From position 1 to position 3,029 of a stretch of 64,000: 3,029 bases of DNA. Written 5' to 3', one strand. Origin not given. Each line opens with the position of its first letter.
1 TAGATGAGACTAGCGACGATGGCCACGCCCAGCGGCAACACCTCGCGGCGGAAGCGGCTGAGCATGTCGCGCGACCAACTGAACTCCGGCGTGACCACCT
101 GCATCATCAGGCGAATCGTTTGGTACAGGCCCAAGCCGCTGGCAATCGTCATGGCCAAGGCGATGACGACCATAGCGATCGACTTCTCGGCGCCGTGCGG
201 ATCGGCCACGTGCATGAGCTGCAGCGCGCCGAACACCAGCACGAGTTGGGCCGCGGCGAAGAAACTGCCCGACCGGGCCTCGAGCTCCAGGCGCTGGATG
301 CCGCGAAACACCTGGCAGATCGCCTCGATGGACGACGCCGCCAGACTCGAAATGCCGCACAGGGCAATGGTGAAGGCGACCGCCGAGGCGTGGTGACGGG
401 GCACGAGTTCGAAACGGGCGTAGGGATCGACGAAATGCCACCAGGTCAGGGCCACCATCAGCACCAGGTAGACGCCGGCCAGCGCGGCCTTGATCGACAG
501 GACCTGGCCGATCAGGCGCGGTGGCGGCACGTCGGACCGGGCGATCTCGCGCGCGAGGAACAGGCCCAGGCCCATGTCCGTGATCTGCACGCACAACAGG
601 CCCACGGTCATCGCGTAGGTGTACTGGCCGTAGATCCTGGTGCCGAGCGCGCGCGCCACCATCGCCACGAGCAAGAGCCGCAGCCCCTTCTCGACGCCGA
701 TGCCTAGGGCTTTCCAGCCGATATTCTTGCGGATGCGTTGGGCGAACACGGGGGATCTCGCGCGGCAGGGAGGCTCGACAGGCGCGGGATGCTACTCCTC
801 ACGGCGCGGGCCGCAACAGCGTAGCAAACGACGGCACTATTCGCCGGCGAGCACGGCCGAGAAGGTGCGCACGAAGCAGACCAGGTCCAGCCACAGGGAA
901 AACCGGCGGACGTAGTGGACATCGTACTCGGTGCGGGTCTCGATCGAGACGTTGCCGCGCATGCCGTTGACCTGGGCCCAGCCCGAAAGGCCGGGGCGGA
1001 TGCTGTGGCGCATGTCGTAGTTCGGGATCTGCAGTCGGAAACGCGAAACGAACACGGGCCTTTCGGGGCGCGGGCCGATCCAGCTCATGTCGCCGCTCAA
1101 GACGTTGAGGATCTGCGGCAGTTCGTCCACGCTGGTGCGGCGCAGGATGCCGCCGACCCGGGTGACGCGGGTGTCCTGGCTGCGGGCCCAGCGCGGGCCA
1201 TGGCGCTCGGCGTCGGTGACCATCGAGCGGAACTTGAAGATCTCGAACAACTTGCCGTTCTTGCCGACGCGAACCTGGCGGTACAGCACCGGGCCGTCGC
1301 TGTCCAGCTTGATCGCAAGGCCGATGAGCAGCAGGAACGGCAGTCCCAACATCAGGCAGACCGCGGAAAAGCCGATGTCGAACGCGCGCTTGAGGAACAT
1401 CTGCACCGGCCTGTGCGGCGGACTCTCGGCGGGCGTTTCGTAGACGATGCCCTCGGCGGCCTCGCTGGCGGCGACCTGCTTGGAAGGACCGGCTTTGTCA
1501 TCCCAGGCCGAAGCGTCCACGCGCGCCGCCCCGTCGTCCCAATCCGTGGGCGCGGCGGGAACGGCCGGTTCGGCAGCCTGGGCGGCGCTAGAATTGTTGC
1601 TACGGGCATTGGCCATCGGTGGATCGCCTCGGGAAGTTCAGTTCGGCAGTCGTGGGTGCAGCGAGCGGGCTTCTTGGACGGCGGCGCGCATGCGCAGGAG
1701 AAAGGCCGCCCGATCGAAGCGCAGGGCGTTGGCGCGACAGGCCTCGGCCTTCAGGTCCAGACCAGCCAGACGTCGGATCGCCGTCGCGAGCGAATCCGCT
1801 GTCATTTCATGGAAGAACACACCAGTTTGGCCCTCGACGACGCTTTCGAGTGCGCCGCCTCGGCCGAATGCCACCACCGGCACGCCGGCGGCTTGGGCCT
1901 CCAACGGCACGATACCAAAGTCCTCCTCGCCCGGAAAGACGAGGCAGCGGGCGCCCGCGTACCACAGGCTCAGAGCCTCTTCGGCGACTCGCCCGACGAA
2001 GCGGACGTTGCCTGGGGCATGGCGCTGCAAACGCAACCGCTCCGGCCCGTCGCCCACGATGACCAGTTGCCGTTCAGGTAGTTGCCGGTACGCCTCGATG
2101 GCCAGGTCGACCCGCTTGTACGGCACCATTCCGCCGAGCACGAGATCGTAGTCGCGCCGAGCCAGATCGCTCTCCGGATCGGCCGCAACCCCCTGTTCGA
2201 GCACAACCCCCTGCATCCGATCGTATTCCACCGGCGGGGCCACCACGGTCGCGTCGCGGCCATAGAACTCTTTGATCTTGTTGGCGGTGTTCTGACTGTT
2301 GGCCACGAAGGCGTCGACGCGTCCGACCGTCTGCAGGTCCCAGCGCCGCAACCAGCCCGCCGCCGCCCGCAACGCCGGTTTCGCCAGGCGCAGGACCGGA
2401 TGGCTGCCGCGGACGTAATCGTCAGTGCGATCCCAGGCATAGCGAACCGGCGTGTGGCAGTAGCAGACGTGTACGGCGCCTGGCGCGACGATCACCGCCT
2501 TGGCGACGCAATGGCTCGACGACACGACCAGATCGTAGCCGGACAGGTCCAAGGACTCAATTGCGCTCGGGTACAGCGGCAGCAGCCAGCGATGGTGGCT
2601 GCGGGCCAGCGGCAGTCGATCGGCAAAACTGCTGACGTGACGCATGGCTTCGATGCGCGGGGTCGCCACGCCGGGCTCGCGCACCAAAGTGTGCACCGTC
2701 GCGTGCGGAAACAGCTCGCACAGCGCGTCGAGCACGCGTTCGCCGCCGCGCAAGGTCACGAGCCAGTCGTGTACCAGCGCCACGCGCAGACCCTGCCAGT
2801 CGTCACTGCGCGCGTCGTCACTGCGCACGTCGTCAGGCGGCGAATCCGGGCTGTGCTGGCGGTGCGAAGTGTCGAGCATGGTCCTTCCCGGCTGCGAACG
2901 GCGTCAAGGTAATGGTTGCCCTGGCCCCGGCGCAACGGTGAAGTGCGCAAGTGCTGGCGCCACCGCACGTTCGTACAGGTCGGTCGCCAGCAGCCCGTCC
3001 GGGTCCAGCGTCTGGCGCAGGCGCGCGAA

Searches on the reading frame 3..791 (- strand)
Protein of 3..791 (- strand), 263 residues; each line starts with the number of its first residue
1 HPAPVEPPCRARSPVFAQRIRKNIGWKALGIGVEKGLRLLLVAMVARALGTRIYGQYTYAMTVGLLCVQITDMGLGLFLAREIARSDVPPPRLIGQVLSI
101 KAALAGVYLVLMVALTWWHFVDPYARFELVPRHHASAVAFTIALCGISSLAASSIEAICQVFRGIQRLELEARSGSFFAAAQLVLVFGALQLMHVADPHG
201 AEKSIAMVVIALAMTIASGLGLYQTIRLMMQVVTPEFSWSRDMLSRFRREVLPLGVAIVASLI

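Call 4: search_protein_families(library=pfam, proteins=[window:3-791:-])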
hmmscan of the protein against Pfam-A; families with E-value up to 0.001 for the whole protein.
window:3-791:- (263 aa): 1 family
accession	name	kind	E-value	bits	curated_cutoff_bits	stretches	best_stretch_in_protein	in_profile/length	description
PF01943.22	Polysacc_synt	-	1.1e-11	45.1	28.2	1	21-246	2-206/274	Polysaccharide biosynthesis protein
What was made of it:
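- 1..749 (-): Wzx-type flippase (Polysacc_synt), cut by the window edge. A Wzy_C protein of 586 aa follows outside the window. Pfam Polysacc_synt (call 4).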

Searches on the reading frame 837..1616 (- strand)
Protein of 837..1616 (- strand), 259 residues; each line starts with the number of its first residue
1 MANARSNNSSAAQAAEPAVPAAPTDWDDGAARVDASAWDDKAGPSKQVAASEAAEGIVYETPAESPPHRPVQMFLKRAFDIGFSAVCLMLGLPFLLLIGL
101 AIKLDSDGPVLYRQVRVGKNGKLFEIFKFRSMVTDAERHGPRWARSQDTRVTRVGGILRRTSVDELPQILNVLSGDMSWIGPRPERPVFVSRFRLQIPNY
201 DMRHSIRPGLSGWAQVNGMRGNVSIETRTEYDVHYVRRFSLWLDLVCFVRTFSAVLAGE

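Call 4: search_protein_families(library=pfam, proteins=[window:837-1616:-])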
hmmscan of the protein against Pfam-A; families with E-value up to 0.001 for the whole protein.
window:837-1616:- (259 aa): 1 family
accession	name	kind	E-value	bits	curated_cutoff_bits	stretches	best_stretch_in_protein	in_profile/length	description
PF02397.22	Bac_transf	-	3e-66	222.8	27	1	76-256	1-178/179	Bacterial sugar transferase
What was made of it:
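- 837..1616 (-): Polyprenyl-phosphate phosphoglycosyl transferase (Bac_transf), 259 aa. It is the predicted initiating enzyme. Pfam Bac_transf E 3e-66 (call 4).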

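Call 9: search_protein_families(library=ncbifam, proteins=[window:837-1616:-], max_evalue=0.01)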
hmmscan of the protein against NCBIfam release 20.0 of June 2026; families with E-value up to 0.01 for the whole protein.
window:837-1616:- (259 aa): 11 families
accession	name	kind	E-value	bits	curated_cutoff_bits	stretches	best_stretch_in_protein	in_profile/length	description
TIGR03025.1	EPS_sugtrans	subfamily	1.1e-90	305.1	295.55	1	64-258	246-441/445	exopolysaccharide biosynthesis polyprenyl glycosylphosphotransferase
TIGR03023.1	WcaJ_sugtrans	equivalog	1.3e-85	288.4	410.75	1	65-258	252-449/453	undecaprenyl-phosphate glucose phosphotransferase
TIGR03013.1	EpsB_2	subfamily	1.1e-74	252.2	393.35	1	71-258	250-439/443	TIGR03013 family XrtA/PEP-CTERM system glycosyltransferase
TIGR03022.1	WbaP_sugtrans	subfamily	1.7e-55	189.1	403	1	69-258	252-452/456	undecaprenyl-phosphate galactose phosphotransferase WbaP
NF007518.0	PRK10124.1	equivalog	5e-53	180.5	684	1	67-249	265-452/464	undecaprenyl-phosphate glucose phosphotransferase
NF050817.1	PolSacchBiosHfsE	equivalog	1.7e-50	172.1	750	1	71-256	267-460/467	polysaccharide biosynthesis protein HfsE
NF052601.1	undeca_RfbP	equivalog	2e-46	158.2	330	2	146-256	130-236/244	undecaprenyl-phosphate galactose phosphotransferase family protein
NF041877.1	EPS_EpsZ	equivalog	8.2e-45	153.3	800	1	68-258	258-455/459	exopolysaccharide biosynthesis polyisoprenyl-phosphate hexose-1-phosphate transferase EpsZ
NF011751.0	PRK15204.1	equivalog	6.8e-34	117.3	907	1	73-256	277-470/476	undecaprenyl-phosphate galactose phosphotransferase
NF045514.1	glycotran_HepC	equivalog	2.4e-23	82.6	140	1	69-184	110-211/220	heterocyst development glycosyltransferase HepC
NF007857.0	PRK10566.1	equivalog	0.0023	17.8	201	1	129-173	55-98/249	esterase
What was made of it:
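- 837..1616 (-): NCBIfam EPS_sugtrans 305 bits, above the cut-off of 295.55 (call 9).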

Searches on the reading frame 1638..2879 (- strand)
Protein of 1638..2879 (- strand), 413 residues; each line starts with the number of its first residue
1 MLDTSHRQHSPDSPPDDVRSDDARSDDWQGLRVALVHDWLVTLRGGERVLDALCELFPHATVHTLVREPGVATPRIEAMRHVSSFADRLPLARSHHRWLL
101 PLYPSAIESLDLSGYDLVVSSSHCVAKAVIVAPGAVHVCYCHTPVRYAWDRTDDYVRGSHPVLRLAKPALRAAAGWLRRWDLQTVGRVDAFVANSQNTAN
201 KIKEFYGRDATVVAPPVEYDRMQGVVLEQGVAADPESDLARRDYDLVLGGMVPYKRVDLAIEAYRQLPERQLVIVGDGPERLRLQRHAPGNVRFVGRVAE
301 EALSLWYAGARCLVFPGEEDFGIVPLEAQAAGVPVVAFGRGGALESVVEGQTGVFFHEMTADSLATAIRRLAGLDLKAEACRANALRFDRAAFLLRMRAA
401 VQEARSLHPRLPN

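Call 4: search_protein_families(library=pfam, proteins=[window:1638-2879:-])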
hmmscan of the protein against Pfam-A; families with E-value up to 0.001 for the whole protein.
window:1638-2879:- (413 aa): 4 families
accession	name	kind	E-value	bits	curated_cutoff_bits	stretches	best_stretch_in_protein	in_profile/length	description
PF00534.26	Glycos_transf_1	-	3.4e-27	95.5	26.4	1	246-385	19-169/172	Glycosyl transferases group 1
PF13692.12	Glyco_trans_1_4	-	1.3e-25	90.7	27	1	247-371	6-139/142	Glycosyl transferases group 1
PF13439.12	Glyco_transf_4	-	5.9e-12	46.4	28.5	1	45-220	3-169/170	Glycosyltransferase Family 4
PF13524.12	Glyco_trans_1_2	-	0.00054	20.4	25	0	260-399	5-139/144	Glycosyl transferase-like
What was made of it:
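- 1638..2879 (-): GT4 glycosyltransferase, 413 aa, 24 bp downstream of the oxidase gene. Pfam Glycos_transf_1 and Glyco_transf_4 (call 4).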

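Call 9: search_protein_families(library=ncbifam, proteins=[window:1638-2879:-], max_evalue=0.01)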
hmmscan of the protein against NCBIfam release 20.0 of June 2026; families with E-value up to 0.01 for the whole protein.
window:1638-2879:- (413 aa): 22 families
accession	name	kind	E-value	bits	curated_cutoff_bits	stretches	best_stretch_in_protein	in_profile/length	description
TIGR04047.1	MSMEG_0565_glyc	hypoth_equivalog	3.8e-14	52.6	259.85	1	177-373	128-340/373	MSMEG_0565 family glycosyltransferase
NF053787.1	GlcN_PG_synth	equivalog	6.2e-14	51.6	480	1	246-384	200-336/361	N-acetylglucosaminyl phosphatidylglycerol synthase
TIGR03449.1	mycothiol_MshA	equivalog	4.9e-13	48.7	462.5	1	183-388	160-383/406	D-inositol-3-phosphate glycosyltransferase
TIGR04063.1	stp3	hypoth_equivalog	9e-12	44.6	442.05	1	249-389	220-375/397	TIGR04063 family PEP-CTERM/XrtA system glycosyltransferase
TIGR03999.1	thiol_BshA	equivalog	4.1e-11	42.4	273.7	1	255-377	212-341/375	N-acetyl-alpha-D-glucosaminyl L-malate synthase BshA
NF012028.0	PRK15484.1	subfamily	5e-09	35.7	618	1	292-390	259-361/380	lipopolysaccharide N-acetylglucosaminyltransferase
TIGR02095.1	glgA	subfamily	8.1e-09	34.6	328.45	1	248-371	300-438/477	glycogen/starch synthase, ADP-glucose type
NF047684.1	TeichurnBiosyTuaC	equivalog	9.5e-09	34.7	550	1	183-378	160-358/391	teichuronic acid biosynthesis protein TuaC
NF041876.1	EPS_EpsE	equivalog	8.2e-08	31.9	400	1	286-385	272-372/389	exopolysaccharide biosynthesis GT4 family glycosyltransferase EpsE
NF001901.0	PRK00654.1-5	equivalog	1.1e-07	30.7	649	1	250-389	324-469/502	glycogen synthase GlgA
TIGR03088.1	stp2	hypoth_equivalog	1.9e-07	30.4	409.05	1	268-372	228-336/374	TIGR03088 family PEP-CTERM/XrtA system glycosyltransferase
TIGR04157.1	glyco_rSAM_CFB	subfamily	2e-07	30.3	400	1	248-353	233-345/406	TIGR04157 family glycosyltransferase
NF011726.0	PRK15179.1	equivalog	4.4e-07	28.6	733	1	253-394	532-679/694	Vi polysaccharide biosynthesis protein TviE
TIGR02149.1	glgA_Coryne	subfamily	5.7e-07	29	302.4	1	297-363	271-338/391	glycogen synthase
NF012034.0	PRK15490.1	equivalog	3.6e-06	25.7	813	1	248-369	408-533/578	Vi polysaccharide biosynthesis glycosyltransferase TviE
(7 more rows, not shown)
